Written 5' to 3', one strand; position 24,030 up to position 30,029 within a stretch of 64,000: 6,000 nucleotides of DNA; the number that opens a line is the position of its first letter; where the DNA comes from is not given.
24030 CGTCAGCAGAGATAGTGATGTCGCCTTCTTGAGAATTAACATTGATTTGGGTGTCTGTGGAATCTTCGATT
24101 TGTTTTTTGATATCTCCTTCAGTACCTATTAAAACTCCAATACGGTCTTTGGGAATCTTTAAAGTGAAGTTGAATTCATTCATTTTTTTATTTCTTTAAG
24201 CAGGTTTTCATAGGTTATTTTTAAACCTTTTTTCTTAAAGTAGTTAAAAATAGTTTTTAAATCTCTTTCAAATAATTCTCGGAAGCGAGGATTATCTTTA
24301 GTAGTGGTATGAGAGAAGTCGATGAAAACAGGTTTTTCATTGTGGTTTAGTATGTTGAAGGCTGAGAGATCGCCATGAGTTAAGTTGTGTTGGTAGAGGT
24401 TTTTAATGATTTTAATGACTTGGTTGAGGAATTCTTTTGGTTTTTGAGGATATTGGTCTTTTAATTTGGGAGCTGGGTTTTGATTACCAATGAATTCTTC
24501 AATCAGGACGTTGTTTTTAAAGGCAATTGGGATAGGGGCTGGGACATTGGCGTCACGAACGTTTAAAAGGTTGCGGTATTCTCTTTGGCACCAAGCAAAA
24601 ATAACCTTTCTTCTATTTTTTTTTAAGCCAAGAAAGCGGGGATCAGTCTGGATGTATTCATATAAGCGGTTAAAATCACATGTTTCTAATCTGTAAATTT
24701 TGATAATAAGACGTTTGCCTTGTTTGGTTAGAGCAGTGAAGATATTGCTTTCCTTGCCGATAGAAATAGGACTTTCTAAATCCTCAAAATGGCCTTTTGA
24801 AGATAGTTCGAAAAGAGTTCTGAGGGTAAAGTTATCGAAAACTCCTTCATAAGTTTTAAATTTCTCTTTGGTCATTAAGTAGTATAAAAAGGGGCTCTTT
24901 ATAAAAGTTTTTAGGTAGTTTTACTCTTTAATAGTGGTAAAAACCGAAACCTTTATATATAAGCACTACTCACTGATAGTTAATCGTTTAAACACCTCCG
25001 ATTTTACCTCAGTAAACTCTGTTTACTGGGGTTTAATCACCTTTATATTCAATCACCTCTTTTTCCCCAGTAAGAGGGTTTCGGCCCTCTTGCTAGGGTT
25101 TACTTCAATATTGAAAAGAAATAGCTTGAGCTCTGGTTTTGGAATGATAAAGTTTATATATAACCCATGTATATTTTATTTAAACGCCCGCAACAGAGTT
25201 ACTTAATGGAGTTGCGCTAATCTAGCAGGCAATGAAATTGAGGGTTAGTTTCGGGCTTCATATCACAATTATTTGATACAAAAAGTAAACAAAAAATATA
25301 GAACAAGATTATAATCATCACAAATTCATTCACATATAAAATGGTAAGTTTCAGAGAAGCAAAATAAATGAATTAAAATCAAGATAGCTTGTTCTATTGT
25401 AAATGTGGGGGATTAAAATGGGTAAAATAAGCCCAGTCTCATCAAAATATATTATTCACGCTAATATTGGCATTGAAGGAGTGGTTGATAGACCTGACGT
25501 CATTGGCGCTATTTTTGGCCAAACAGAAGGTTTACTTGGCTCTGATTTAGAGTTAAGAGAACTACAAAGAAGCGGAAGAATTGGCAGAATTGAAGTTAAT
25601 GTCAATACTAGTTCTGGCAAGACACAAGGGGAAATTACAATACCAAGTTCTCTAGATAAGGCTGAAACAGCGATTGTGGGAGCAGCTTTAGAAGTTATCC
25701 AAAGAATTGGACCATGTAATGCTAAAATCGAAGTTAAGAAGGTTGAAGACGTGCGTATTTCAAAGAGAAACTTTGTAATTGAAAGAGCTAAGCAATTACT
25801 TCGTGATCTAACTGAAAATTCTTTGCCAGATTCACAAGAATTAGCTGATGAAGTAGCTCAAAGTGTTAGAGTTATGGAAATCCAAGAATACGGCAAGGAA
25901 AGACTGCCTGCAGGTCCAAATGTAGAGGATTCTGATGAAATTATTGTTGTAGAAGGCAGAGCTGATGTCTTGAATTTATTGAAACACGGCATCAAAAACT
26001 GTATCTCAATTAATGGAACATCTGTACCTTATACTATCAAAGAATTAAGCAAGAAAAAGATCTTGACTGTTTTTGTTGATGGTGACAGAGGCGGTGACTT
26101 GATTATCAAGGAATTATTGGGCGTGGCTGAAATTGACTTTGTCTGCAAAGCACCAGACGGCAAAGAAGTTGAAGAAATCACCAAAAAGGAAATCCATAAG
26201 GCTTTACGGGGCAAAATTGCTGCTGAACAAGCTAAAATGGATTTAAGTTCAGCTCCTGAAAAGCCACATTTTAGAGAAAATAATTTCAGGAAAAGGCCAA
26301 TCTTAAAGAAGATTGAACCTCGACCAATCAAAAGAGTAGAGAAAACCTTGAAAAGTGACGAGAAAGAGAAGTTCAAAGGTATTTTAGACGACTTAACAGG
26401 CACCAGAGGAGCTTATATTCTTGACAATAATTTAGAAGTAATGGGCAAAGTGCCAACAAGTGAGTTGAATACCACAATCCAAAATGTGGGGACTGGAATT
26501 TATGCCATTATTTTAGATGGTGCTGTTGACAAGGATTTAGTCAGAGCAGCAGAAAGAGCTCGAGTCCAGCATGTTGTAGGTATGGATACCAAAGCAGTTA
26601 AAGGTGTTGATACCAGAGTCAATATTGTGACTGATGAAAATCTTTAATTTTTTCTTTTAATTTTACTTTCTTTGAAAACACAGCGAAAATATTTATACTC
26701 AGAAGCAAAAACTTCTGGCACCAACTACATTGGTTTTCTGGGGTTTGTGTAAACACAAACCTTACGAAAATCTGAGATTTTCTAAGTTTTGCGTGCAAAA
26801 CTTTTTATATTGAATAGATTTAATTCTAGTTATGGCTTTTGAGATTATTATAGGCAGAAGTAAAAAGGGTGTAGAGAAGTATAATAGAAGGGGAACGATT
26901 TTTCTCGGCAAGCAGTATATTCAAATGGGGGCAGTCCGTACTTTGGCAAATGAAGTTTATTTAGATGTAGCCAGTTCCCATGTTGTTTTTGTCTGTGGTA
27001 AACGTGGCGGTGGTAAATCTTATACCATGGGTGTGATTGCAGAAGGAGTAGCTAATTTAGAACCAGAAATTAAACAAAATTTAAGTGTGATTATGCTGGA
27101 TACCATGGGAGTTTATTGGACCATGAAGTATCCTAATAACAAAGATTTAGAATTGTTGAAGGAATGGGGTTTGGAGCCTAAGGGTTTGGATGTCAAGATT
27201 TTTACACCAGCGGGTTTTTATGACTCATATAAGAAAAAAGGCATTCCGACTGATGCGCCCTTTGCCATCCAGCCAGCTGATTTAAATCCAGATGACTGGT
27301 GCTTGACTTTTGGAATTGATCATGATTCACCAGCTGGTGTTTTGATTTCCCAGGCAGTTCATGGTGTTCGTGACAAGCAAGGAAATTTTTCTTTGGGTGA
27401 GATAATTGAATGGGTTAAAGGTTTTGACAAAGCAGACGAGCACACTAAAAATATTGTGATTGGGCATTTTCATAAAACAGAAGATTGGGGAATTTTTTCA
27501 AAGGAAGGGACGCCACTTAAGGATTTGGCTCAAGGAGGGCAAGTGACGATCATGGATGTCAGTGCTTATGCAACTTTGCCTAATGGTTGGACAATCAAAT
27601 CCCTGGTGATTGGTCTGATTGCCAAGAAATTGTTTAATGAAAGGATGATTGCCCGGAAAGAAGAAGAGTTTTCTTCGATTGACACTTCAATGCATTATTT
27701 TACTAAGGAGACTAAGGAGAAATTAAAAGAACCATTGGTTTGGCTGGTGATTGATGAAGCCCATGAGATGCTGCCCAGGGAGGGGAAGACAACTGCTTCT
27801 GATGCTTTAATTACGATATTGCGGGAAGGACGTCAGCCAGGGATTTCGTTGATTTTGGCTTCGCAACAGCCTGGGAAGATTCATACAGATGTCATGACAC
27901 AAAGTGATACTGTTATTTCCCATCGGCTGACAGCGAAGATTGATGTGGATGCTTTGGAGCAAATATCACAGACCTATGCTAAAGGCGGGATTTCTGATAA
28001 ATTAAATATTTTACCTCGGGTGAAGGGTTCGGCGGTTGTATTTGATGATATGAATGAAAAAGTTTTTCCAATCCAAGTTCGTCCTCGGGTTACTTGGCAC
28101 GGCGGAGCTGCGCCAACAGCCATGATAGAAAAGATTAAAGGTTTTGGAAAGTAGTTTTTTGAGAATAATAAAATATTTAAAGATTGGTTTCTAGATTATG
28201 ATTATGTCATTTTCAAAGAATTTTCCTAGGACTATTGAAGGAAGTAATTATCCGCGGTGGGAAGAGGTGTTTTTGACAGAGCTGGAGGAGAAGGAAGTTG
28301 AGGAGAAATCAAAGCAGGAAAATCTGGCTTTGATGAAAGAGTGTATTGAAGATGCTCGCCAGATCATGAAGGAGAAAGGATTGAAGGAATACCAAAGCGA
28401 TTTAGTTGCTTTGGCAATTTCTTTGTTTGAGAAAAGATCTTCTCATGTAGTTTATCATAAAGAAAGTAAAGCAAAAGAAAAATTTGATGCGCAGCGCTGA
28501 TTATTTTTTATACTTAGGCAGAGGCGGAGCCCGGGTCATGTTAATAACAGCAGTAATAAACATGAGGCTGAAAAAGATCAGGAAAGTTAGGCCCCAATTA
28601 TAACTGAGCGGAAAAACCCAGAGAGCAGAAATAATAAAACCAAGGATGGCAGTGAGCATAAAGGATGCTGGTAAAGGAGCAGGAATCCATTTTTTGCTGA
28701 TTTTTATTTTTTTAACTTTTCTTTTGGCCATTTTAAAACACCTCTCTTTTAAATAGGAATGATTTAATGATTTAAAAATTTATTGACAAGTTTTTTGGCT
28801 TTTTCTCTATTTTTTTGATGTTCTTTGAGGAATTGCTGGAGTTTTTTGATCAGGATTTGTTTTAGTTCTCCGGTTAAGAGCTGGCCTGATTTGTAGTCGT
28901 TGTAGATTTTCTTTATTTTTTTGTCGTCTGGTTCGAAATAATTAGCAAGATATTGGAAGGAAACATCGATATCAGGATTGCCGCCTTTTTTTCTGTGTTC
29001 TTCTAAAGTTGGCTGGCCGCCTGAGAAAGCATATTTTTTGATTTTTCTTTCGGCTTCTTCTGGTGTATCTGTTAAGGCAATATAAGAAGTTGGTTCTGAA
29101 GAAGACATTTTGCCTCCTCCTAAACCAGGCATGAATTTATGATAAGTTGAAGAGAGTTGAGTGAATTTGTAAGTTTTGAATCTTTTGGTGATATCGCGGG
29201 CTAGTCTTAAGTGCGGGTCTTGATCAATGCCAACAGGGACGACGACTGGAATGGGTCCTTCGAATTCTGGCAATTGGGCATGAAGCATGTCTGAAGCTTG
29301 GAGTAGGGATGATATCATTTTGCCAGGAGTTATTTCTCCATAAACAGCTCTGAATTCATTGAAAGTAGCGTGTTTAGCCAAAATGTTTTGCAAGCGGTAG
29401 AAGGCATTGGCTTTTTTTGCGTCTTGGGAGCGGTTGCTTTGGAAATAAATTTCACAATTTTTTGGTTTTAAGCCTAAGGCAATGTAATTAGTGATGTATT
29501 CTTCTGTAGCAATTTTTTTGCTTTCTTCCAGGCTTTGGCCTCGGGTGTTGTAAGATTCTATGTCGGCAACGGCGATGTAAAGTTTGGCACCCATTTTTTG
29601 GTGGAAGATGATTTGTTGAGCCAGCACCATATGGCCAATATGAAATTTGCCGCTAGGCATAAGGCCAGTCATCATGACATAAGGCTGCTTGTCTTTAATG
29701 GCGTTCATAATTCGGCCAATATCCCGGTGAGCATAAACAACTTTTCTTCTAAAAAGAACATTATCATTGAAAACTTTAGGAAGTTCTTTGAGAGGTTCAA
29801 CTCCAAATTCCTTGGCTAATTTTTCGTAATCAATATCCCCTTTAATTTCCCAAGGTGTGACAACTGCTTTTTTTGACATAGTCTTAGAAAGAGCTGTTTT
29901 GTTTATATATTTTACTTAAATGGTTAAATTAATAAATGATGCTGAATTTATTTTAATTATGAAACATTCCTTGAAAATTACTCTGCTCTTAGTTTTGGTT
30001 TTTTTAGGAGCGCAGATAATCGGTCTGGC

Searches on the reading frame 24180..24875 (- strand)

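Call 68: search_protein_families(library=pfam, proteins=[window:24180-24875:-], max_evalue=0.0001)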
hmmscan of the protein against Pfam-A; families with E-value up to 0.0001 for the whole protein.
window:24180-24875:- (231 aa): 2 families
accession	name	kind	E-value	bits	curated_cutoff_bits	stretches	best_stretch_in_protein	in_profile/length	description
PF01163.29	RIO1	-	1.9e-49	168.3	22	1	44-222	1-184/187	RIO domain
PF06293.20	Kdo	-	1.6e-06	28.2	21.3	1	98-215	60-192/207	Lipopolysaccharide kinase (Kdo/WaaP) family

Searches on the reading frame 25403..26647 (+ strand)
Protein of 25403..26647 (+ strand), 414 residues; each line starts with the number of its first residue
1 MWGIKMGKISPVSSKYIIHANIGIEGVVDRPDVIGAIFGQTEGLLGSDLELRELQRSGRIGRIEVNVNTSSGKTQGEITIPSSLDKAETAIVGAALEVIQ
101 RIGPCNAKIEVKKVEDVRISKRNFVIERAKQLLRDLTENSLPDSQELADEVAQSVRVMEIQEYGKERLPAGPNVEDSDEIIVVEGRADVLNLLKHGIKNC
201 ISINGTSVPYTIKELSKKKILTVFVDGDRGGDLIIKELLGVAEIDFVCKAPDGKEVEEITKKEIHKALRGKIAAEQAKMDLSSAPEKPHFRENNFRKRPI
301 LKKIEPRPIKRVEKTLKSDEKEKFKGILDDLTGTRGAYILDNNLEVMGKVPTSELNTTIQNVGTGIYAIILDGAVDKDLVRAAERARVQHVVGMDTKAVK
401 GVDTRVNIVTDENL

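Call 69: search_protein_families(library=pfam, proteins=[window:25403-26647:+], max_evalue=0.0001)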
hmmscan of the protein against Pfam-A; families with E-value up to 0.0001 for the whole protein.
window:25403-26647:+ (414 aa): 3 families
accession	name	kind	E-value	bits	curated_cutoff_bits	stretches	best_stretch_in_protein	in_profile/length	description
PF13662.12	Toprim_4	-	1e-07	32.5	25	1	178-239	1-71/85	Toprim domain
PF13155.12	Toprim_2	-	4.4e-07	30.6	22.1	1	181-255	1-83/88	Toprim-like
PF01751.28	Toprim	-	1e-05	26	23.1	1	179-249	1-86/96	Toprim domain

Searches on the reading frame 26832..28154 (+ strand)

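Call 69: search_protein_families(library=pfam, proteins=[window:26832-28154:+], max_evalue=0.0001)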
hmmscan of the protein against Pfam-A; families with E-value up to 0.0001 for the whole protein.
window:26832-28154:+ (440 aa): 1 family
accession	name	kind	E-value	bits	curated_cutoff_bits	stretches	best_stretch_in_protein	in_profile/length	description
PF01935.23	DUF87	-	1.7e-13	51.6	23.2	1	41-246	13-204/220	Helicase HerA, central domain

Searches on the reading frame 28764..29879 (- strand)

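Call 69: search_protein_families(library=pfam, proteins=[window:28764-29879:-], max_evalue=0.0001)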
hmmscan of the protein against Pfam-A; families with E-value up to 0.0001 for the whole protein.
window:28764-29879:- (371 aa): 1 family
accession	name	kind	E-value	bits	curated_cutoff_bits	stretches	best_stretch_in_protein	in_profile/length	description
PF00579.31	tRNA-synt_1b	-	1e-44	153.5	21.1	1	64-352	3-292/292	tRNA synthetases class I (W and Y)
